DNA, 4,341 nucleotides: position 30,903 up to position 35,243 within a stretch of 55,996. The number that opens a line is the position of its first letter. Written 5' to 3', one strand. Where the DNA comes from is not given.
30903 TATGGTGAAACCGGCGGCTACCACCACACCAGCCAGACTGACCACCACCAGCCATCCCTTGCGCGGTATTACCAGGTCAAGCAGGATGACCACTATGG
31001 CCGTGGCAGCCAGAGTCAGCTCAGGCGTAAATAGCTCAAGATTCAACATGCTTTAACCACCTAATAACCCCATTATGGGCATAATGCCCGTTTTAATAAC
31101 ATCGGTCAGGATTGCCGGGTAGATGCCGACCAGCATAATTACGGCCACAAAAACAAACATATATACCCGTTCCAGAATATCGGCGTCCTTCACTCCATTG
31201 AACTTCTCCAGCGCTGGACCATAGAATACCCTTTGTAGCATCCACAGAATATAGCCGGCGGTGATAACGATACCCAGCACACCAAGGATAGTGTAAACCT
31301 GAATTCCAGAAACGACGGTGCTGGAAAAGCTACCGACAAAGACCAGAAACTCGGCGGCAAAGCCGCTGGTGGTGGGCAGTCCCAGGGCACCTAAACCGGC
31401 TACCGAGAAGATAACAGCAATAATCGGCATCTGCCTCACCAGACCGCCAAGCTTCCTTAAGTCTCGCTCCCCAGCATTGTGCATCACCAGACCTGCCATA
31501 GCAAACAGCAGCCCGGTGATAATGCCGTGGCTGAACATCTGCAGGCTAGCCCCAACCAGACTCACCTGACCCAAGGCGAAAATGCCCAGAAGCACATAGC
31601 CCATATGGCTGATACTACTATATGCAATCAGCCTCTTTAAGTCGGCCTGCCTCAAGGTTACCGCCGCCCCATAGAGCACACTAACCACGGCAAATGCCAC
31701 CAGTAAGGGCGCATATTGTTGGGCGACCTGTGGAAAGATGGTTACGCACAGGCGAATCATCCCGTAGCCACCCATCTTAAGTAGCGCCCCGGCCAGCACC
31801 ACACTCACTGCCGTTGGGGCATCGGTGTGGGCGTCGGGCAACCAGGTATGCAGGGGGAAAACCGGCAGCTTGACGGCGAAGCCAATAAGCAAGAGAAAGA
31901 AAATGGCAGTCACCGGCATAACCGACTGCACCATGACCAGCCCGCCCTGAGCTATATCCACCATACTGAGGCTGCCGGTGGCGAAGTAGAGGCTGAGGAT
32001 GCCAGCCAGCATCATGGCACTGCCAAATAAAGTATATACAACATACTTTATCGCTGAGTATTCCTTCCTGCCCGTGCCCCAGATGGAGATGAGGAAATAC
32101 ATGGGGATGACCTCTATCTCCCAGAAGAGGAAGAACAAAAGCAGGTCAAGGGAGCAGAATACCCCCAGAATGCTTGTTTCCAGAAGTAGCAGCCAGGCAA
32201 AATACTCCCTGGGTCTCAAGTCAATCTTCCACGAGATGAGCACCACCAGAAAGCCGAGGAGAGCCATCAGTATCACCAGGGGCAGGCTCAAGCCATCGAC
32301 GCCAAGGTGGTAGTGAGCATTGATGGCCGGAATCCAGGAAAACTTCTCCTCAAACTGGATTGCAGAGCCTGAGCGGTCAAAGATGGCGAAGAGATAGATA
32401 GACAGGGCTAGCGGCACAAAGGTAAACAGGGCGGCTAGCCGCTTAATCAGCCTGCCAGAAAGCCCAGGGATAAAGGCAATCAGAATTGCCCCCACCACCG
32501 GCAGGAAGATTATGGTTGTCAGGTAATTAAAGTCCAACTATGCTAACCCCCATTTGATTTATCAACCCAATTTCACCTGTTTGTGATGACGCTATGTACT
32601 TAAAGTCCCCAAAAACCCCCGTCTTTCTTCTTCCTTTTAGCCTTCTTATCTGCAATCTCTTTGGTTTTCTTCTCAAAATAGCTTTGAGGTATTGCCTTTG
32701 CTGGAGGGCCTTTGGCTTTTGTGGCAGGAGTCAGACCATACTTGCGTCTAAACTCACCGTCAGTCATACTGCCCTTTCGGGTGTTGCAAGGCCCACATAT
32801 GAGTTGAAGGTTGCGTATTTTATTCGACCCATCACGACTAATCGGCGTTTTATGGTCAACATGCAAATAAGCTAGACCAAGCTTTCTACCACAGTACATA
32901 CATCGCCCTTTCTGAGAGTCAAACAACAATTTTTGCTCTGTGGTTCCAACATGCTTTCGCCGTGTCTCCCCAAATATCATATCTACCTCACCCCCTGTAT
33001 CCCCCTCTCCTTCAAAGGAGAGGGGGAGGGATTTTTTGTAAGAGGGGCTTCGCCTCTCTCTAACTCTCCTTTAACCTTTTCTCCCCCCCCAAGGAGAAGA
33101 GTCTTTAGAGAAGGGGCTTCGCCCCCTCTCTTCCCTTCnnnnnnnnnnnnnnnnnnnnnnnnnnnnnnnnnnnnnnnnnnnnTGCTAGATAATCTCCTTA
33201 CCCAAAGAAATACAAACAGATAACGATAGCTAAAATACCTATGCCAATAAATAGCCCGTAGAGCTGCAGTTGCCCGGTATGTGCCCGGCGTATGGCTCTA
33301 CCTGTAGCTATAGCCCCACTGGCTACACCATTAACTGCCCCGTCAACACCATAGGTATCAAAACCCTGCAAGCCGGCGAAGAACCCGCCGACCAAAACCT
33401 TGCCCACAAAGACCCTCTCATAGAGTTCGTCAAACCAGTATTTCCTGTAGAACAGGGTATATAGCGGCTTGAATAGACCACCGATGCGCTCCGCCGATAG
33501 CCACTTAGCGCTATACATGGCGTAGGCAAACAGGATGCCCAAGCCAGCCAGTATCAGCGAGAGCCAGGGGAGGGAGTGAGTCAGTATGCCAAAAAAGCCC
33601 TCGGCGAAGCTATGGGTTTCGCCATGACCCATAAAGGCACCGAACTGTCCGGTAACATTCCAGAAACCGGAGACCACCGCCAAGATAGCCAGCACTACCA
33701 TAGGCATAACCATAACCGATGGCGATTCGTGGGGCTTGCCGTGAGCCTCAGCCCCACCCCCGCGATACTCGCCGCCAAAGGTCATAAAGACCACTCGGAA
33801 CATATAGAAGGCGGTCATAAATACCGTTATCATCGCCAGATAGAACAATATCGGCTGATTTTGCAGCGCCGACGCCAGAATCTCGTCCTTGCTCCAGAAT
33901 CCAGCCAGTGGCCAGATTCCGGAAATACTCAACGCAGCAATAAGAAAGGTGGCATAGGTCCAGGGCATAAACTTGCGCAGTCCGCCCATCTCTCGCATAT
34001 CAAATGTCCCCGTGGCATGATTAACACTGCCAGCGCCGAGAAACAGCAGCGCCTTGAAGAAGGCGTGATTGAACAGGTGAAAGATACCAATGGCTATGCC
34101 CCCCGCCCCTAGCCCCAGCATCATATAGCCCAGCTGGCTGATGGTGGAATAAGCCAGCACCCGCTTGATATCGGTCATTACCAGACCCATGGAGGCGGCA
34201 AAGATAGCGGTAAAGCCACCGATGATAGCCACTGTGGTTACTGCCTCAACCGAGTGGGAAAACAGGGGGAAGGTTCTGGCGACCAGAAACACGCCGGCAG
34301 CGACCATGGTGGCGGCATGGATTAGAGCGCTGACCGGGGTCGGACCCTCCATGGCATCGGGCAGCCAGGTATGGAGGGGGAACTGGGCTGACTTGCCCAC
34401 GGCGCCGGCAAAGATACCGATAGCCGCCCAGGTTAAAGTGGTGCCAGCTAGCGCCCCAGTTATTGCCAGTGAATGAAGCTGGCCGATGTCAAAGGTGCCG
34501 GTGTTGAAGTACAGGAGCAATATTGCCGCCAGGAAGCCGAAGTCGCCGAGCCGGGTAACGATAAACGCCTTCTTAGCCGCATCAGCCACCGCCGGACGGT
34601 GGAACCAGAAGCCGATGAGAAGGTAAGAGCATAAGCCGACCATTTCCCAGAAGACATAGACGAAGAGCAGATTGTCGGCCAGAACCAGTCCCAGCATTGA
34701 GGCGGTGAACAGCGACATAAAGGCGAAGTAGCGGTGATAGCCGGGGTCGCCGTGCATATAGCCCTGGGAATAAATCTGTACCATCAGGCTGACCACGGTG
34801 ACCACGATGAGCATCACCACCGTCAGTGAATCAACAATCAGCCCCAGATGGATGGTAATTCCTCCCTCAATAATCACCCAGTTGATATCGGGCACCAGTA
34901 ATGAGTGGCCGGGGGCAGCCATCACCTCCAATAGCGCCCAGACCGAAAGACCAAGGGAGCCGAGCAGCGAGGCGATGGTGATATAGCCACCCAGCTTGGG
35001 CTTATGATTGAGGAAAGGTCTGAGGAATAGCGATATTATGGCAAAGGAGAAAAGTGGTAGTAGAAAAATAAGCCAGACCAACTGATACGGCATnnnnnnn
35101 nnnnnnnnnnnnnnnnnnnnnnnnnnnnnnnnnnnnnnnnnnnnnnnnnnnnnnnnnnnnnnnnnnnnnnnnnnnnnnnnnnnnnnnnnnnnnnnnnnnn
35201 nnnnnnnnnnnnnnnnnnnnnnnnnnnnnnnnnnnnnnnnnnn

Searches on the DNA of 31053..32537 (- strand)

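Call 48: search_with_rna_model(model_id=R1, sources=[L126, L127, L128, L129, L130, L131, L132, L133, L134, L135, L136, L137, L138, L139, L140, L141, L142, L143, L144, L145, L146, L147, L148, L149, L150, L151, L152, L153, L154, L155, L156, L157, L158, L159, L160, L161, L162, L163, L164, L165, L166, L167, L168, L169, L170, L171, L172, L173, L174, L175, L176, L177, L178, L179, L180, L181, L182, L183, L184, L185, L186, L187, L188, L189, L190, L191, L192, L193, L194, L195, L196, L197, L198, L199, L200, L201, L202, L203, L204, L205], max_evalue=0.00001, make_alignment=true)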
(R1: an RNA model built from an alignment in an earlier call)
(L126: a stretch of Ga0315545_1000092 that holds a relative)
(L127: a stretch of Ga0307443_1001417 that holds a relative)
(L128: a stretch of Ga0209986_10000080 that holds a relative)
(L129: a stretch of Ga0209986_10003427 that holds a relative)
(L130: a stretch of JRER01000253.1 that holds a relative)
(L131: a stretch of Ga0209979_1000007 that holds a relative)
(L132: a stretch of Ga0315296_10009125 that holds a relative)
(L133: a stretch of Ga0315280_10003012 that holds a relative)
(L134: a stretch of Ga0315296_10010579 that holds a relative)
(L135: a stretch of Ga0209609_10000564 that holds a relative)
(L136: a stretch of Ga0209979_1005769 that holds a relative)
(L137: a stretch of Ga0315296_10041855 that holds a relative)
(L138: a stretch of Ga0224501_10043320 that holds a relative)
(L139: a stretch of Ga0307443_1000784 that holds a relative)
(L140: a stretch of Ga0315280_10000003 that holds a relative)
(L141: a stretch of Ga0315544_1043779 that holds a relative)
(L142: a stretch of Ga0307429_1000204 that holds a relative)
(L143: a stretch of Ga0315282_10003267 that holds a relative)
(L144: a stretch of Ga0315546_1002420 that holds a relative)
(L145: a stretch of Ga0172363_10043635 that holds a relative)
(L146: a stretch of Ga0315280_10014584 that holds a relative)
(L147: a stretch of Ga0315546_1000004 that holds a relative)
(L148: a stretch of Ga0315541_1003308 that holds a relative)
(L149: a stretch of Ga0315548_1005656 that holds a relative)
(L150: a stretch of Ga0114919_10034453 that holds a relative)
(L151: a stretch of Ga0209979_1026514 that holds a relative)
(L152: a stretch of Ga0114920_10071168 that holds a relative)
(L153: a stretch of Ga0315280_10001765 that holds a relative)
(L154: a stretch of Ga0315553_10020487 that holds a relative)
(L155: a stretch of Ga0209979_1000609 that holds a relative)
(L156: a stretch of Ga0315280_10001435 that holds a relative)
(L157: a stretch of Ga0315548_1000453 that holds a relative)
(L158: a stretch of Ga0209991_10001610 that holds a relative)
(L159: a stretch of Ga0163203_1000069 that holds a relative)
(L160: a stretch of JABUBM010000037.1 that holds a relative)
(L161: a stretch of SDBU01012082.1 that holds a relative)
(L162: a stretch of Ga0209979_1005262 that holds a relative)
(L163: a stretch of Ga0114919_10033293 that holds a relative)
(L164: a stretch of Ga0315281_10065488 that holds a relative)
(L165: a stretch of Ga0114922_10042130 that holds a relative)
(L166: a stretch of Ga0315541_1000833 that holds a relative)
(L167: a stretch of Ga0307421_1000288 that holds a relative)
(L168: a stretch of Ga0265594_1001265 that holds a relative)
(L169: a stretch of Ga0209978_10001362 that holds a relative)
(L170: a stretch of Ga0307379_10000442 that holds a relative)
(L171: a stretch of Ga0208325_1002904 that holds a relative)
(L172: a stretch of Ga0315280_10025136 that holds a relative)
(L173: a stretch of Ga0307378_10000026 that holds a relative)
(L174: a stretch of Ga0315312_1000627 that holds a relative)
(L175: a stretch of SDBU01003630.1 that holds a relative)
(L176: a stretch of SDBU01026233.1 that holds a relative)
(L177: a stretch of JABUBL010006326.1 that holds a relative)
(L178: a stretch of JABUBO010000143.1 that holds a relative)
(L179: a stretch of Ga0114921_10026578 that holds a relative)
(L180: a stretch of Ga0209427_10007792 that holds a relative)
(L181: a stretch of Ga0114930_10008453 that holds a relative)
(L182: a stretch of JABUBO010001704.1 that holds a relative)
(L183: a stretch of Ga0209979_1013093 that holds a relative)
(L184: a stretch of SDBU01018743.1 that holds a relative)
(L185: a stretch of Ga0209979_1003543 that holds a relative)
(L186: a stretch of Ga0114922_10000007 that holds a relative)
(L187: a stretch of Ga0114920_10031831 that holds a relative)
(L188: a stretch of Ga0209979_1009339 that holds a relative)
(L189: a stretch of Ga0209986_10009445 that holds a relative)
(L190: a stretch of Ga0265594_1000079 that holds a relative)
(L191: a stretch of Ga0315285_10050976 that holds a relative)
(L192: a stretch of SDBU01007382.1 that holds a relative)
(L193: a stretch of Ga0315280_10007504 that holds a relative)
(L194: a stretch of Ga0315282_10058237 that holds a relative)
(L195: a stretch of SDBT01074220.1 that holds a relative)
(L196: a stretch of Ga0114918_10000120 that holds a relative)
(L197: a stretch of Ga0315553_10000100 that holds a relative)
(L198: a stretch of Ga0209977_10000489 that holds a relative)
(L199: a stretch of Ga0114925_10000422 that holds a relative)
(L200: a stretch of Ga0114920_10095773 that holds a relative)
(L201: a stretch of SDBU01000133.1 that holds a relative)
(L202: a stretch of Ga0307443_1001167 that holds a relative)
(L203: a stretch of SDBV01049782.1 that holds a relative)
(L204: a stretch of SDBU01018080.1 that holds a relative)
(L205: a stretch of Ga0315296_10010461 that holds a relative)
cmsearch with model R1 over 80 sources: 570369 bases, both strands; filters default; matches with E-value up to 0.00001: 171.
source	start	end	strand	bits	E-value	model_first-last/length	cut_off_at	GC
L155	3883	3976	+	104.6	1.2e-28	1-94/94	no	0.5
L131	3883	3976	+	104.3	1.5e-28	1-94/94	no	0.59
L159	1751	1844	+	102.4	5.9e-28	1-94/94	no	0.55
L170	2765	2859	+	102.2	6.5e-28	1-94/94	no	0.53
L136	3885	3978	+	101.9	8.1e-28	1-94/94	no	0.59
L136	997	1090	+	100.5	2.1e-27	1-94/94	no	0.51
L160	3883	3976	+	99.9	3.4e-27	1-94/94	no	0.57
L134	2816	2909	+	99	6e-27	1-94/94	no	0.5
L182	3882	3976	+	98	1.2e-26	1-94/94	no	0.46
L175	7676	7767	-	97.8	1.5e-26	1-94/94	no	0.48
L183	145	238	+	97.4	1.9e-26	1-94/94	no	0.49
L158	4965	5058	-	97.4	1.9e-26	1-94/94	no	0.51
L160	9030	9123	-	94.6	1.3e-25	1-94/94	no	0.55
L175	9218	9310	-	93.3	3.2e-25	1-94/94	no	0.51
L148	1641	1734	+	93.2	3.4e-25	1-94/94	no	0.54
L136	1533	1628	+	93.1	3.8e-25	1-94/94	no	0.5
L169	3028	3120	+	93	4.1e-25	1-94/94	no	0.51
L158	4242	4335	-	92.8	4.8e-25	1-94/94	no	0.53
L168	7514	7606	-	92.7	4.9e-25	1-94/94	no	0.53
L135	3685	3779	+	92.6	5.6e-25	1-94/94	no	0.49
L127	3882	3978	+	92.3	6.8e-25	1-94/94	no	0.54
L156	2188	2281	+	91.8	9.8e-25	1-94/94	no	0.54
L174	8129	8223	-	91.4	1.2e-24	1-94/94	no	0.49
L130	3879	3976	+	90.7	2e-24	1-94/94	no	0.56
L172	4625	4717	+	89.9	3.5e-24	1-94/94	no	0.55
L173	3738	3832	+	89.6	4.4e-24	1-94/94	no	0.55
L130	1185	1280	+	89.5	4.7e-24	1-94/94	no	0.51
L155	1655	1746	+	88.6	8.8e-24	1-94/94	no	0.54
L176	5599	5692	-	88.5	9.6e-24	1-94/94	no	0.5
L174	1625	1718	+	87.7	1.7e-23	1-94/94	no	0.52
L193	3883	3977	+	87.1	2.6e-23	1-94/94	no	0.53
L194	129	223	+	87.1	2.6e-23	1-94/94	no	0.53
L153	7077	7170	+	86.8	3.1e-23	1-94/94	no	0.54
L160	1517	1610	+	86.4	4.2e-23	1-94/94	no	0.53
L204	5939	6030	-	85.7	6.8e-23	1-94/94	no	0.48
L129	1172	1267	+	85.3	8.7e-23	1-94/94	no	0.52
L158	1135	1224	+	84.9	1.2e-22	1-94/94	no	0.48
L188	3888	3980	+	83.7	2.7e-22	1-94/94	no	0.48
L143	7484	7578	-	82.7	5.7e-22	1-94/94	no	0.48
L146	6400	6494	-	82.7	5.7e-22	1-94/94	no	0.48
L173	1627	1720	+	82.3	7.5e-22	1-94/94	no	0.49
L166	1600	1694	+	77.8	1.7e-20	1-94/94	no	0.53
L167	1600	1694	+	77.8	1.7e-20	1-94/94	no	0.53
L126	1671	1765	+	77.6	2e-20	1-94/94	no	0.57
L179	597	688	+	76.8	3.4e-20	1-94/94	no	0.47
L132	1453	1547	+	76.7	3.6e-20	1-94/94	no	0.54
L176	4031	4126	+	75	1.2e-19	1-94/94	no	0.51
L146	714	809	+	74.8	1.4e-19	1-94/94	no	0.45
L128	1137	1228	+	74.6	1.6e-19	1-94/94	no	0.61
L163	601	694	+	74.3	2e-19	1-94/94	no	0.55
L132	5409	5501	+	74.2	2.1e-19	1-94/94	no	0.56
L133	7709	7804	-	74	2.4e-19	1-94/94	no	0.51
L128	3891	3980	+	73.8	2.7e-19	1-94/94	no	0.61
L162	6644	6788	-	73.5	3.4e-19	1-94/94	no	0.57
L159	8028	8120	+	73.2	4.3e-19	1-94/94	no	0.53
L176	2444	2537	+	72.2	8.4e-19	1-94/94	no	0.48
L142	1657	1753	+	72.1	9.1e-19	1-94/94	no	0.52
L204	583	674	+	72.1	9.4e-19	1-94/94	no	0.48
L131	1165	1255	+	71.8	1.1e-18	1-94/94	no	0.59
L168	3851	3948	+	71.4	1.5e-18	1-94/94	no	0.56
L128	7003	7098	-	71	2e-18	1-94/94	no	0.52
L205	3645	3734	+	70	3.9e-18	1-94/94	no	0.48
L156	5251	5347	-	69.9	4.3e-18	1-94/94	no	0.51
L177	659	751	+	68.9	8.9e-18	1-94/94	no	0.49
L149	1663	1758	+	68.6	1e-17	1-94/94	no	0.49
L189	2238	2331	+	68.6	1.1e-17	1-94/94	no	0.5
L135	1275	1386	+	67.2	2.9e-17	1-94/94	no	0.47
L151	272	365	+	66.9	3.4e-17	1-94/94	no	0.46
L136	3731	3822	-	66.2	5.8e-17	1-94/94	no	0.54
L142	3858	3955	+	66.2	5.9e-17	1-94/94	no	0.55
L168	5514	5609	+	65.7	7.9e-17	1-94/94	no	0.48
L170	5514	5609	+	65.7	8.3e-17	1-94/94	no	0.48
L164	417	513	+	65.5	9.3e-17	1-94/94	no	0.45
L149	3863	3955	+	65.1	1.2e-16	1-94/94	no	0.54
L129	709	800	-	65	1.3e-16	1-94/94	no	0.54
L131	3384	3475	-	64.7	1.6e-16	1-94/94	no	0.55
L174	1576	1669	-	64.6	1.7e-16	1-94/94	no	0.5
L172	4511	4602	-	64.4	2e-16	1-94/94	no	0.52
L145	1356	1450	+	63.7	3.2e-16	1-94/94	no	0.49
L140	1627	1738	+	63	5.3e-16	1-94/94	no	0.46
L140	7563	7655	+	62.2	9.3e-16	1-94/94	no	0.49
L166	3863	3955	+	62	1.1e-15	1-94/94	no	0.55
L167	3863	3955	+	62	1.1e-15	1-94/94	no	0.55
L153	6958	7053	-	62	1.1e-15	1-94/94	no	0.52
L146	82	173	-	61.5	1.5e-15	1-94/94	no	0.49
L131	854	946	-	61.2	1.9e-15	1-94/94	no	0.49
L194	3202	3295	-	61.1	2e-15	1-94/94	no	0.54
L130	914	1006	-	60.6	2.8e-15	1-94/94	no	0.49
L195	3381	3491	-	60.5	3.1e-15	1-94/94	no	0.46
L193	3835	3927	-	60.3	3.6e-15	1-94/94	no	0.56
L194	81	173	-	60.3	3.6e-15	1-94/94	no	0.56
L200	258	348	+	59.4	6.4e-15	1-94/94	no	0.44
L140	7512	7607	-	58.9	9.2e-15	1-94/94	no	0.48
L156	2142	2232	-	58.8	1e-14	1-94/94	no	0.56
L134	593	693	+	58.7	1.1e-14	1-94/94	no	0.51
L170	1076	1163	+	58.6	1.2e-14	1-94/94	no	0.52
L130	3380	3472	-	57.8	2.1e-14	1-94/94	no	0.55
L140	1466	1559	-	57.4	2.7e-14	1-94/94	no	0.54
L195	4310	4420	+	57.4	2.7e-14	1-94/94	no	0.43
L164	252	346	-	56.7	4.4e-14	1-94/94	no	0.54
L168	1189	1276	+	54.9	1.6e-13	1-94/94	no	0.52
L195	259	354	+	53.9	3.1e-13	1-94/94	no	0.49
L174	8377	8476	+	53.1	5.4e-13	1-94/94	no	0.53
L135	1061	1154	-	53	5.8e-13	1-94/94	no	0.54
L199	8294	8375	-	52.9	6.2e-13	1-94/94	no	0.5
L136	894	986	-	52.8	6.5e-13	1-94/94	no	0.51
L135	3508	3599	-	51.8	1.3e-12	1-94/94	no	0.5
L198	7019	7100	-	51.7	1.5e-12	1-94/94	no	0.51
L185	8272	8363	-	47.3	3.2e-11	1-94/94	no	0.49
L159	7743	7830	-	46.8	4.6e-11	1-94/94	no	0.55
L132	1407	1490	-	46.1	7.3e-11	1-94/94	no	0.57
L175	7904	7990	+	45.8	9.3e-11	1-94/94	no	0.43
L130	1058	1148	+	45.7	1e-10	1-94/94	no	0.55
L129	4333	4418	-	45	1.6e-10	1-94/94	no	0.47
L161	878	963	+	44.7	2e-10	1-94/94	no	0.45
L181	3900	3976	+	44.3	2.6e-10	1-94/94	no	0.51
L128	3396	3480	-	43.6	4.2e-10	1-94/94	no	0.59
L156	5461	5553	+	43.5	4.4e-10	1-94/94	no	0.48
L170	2794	2879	-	43.4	4.8e-10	1-94/94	no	0.5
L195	4274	4354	-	42.6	8.2e-10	1-94/94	no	0.48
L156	1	42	+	42.6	8.2e-10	53-94/94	5'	0.52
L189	5033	5106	+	41.8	1.4e-09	1-94/94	no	0.42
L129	939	1022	+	41.4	1.9e-09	1-94/94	no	0.54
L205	3550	3689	-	41.3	2.1e-09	1-94/94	no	0.41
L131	998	1084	+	39.9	5.8e-09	1-94/94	no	0.53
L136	3778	3858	+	39.6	7e-09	1-94/94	no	0.51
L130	3428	3509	+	38.7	1.3e-08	1-94/94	no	0.59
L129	1062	1135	+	38.6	1.4e-08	1-94/94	no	0.5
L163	519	597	+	38.3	1.7e-08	1-94/94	no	0.49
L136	1327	1405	+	36.8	4.7e-08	1-94/94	no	0.54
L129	756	835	+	36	8.7e-08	1-94/94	no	0.51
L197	7083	7176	-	35.8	9.5e-08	1-94/94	no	0.51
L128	3439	3514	+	35.6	1.1e-07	1-94/94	no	0.62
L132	5251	5369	-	34.7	2.2e-07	1-94/94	no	0.46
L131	3431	3513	+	34.3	2.9e-07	1-94/94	no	0.59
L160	9010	9094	+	34.2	3.1e-07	1-94/94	no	0.47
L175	7778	7848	+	33.8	3.9e-07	1-94/94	no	0.56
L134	623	711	-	33.7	4.2e-07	1-94/94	no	0.52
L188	1486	1586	+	33.7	4.4e-07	1-94/94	no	0.51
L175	7653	7741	+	33.2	6e-07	1-94/94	no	0.45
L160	3927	3954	-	32.8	7.9e-07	45-72/94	no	0.61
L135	1111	1191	+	32.7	8.9e-07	1-94/94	no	0.47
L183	3221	3291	-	32.6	9.6e-07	1-94/94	no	0.54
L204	5920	6004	+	32.1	1.3e-06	1-94/94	no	0.46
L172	4668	4699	-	31.6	1.9e-06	41-72/94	no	0.5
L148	6984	7112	-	31.5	2.1e-06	1-94/94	no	0.45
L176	5617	5648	+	31.4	2.1e-06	41-72/94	no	0.53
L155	3927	3958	-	31.3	2.3e-06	41-72/94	no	0.53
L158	4260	4291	+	31.3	2.3e-06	41-72/94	no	0.53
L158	4983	5014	+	31.3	2.3e-06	41-72/94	no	0.53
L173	3783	3814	-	31.3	2.3e-06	41-72/94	no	0.53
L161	898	990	-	31.1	2.6e-06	1-94/94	no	0.49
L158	1175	1207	-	31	2.8e-06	40-72/94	no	0.55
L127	3929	3956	-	31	2.9e-06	45-72/94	no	0.61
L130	1231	1258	-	31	2.9e-06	45-72/94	no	0.61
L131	3927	3954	-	31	2.9e-06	45-72/94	no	0.61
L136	1041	1068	-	31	2.9e-06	45-72/94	no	0.61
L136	1579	1606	-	31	2.9e-06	45-72/94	no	0.61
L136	3929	3956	-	31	2.9e-06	45-72/94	no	0.61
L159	1795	1822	-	31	2.9e-06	45-72/94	no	0.61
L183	189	216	-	31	2.9e-06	45-72/94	no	0.61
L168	7532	7563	+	31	2.9e-06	41-72/94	no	0.53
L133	3899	3976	+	30.7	3.4e-06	1-94/94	no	0.47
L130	3927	3954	-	30.7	3.5e-06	45-72/94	no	0.61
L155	9459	9491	-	30.5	4.2e-06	62-94/94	5'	0.48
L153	7121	7152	-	30.1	5.5e-06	41-72/94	no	0.56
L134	2860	2891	-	30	5.9e-06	41-72/94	no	0.47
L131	820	921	+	29.9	6e-06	1-94/94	no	0.52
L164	222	313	+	29.8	6.7e-06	1-94/94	no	0.46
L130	880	981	+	29.6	7.6e-06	1-94/94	no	0.52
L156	5414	5495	-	29.5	7.9e-06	1-94/94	no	0.54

Alignment A4: 150 matches aligned to the model, 247 columns, each read 5' to 3' on its own strand. Consensus structure (alignment columns), stored with it:
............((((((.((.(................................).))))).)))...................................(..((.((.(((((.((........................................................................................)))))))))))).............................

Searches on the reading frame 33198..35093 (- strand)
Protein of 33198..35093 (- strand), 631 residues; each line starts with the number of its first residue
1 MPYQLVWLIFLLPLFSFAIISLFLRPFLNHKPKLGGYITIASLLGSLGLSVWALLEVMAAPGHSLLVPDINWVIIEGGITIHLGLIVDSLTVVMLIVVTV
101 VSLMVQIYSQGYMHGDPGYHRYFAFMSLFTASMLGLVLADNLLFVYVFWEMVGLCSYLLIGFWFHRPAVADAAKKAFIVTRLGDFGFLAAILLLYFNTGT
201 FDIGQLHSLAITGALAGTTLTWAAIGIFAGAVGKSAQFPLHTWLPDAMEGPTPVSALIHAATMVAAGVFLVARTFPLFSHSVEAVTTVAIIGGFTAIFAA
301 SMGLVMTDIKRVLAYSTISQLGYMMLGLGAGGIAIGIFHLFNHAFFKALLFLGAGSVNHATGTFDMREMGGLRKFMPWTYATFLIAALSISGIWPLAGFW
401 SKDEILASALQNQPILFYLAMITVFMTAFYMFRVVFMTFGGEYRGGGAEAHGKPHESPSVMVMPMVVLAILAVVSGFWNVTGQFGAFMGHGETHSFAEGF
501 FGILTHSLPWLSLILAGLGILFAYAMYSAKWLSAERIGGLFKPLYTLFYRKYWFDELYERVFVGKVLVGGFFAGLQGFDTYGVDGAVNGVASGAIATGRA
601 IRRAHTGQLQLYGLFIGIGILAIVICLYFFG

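Call 9: search_protein_families(library=ncbifam, proteins=[window:33198-35093:-])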
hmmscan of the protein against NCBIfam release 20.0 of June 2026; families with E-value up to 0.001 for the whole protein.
window:33198-35093:- (631 aa): 74 families (the best 25 are shown)
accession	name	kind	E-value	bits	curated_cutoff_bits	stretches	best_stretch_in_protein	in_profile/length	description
NF005141.0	PRK06590.1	equivalog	4e-201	670.1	556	1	4-629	3-611/615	NADH-quinone oxidoreductase subunit L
TIGR01974.1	NDH_I_L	subfamily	4.9e-187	623.7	407.5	1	5-626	2-628/630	NADH-quinone oxidoreductase subunit L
NF005626.0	PRK07376.1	equivalog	1.2e-173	579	963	2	3-449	5-464/675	NAD(P)H-quinone oxidoreductase subunit 5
NF040617.1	F420_dehyd_FpoL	exception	3.2e-151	505.3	1050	1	5-626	5-663/669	F420H2 dehydrogenase subunit FpoL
NF005633.0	PRK07390.1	subfamily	4.8e-102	342.5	676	1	4-628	7-607/613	NAD(P)H-quinone oxidoreductase subunit F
NF009287.0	PRK12647.1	equivalog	3.3e-101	340.1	937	1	60-478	51-466/773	putative monovalent cation/H+ antiporter subunit A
NF009288.0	PRK12648.1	equivalog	1.1e-97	328.2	1104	1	7-478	4-470/954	monovalent cation/H+ antiporter subunit A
NF005097.0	PRK06525.1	equivalog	7e-96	321.8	430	1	76-477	63-473/480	hydrogenase 4 subunit D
TIGR01960.1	ndhF3_CO2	subfamily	1.6e-92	311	588.7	1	6-624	9-603/606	NAD(P)H dehydrogenase, subunit NdhF3 family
NF009285.0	PRK12645.1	equivalog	3.7e-92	309.9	1028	1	5-477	3-491/804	Na+/H+ antiporter subunit A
TIGR00940.1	2a6301s01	subfamily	4.3e-91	306.4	920.45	1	10-478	5-488/793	monovalent cation:proton antiporter subunit A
NF009284.0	PRK12644.1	equivalog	2.7e-86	290.5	962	1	47-481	35-473/975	Na+/H+ antiporter subunit A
NF009289.0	PRK12649.1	equivalog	1.4e-82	278.3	1117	1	7-477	8-483/789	putative monovalent cation/H+ antiporter subunit A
NF009290.0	PRK12650.1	equivalog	5.5e-77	259.6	980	1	19-521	11-517/966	DUF4040 family protein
NF009286.0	PRK12646.1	equivalog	1.3e-74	252.1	1063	1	6-474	4-488/800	DUF4040 family protein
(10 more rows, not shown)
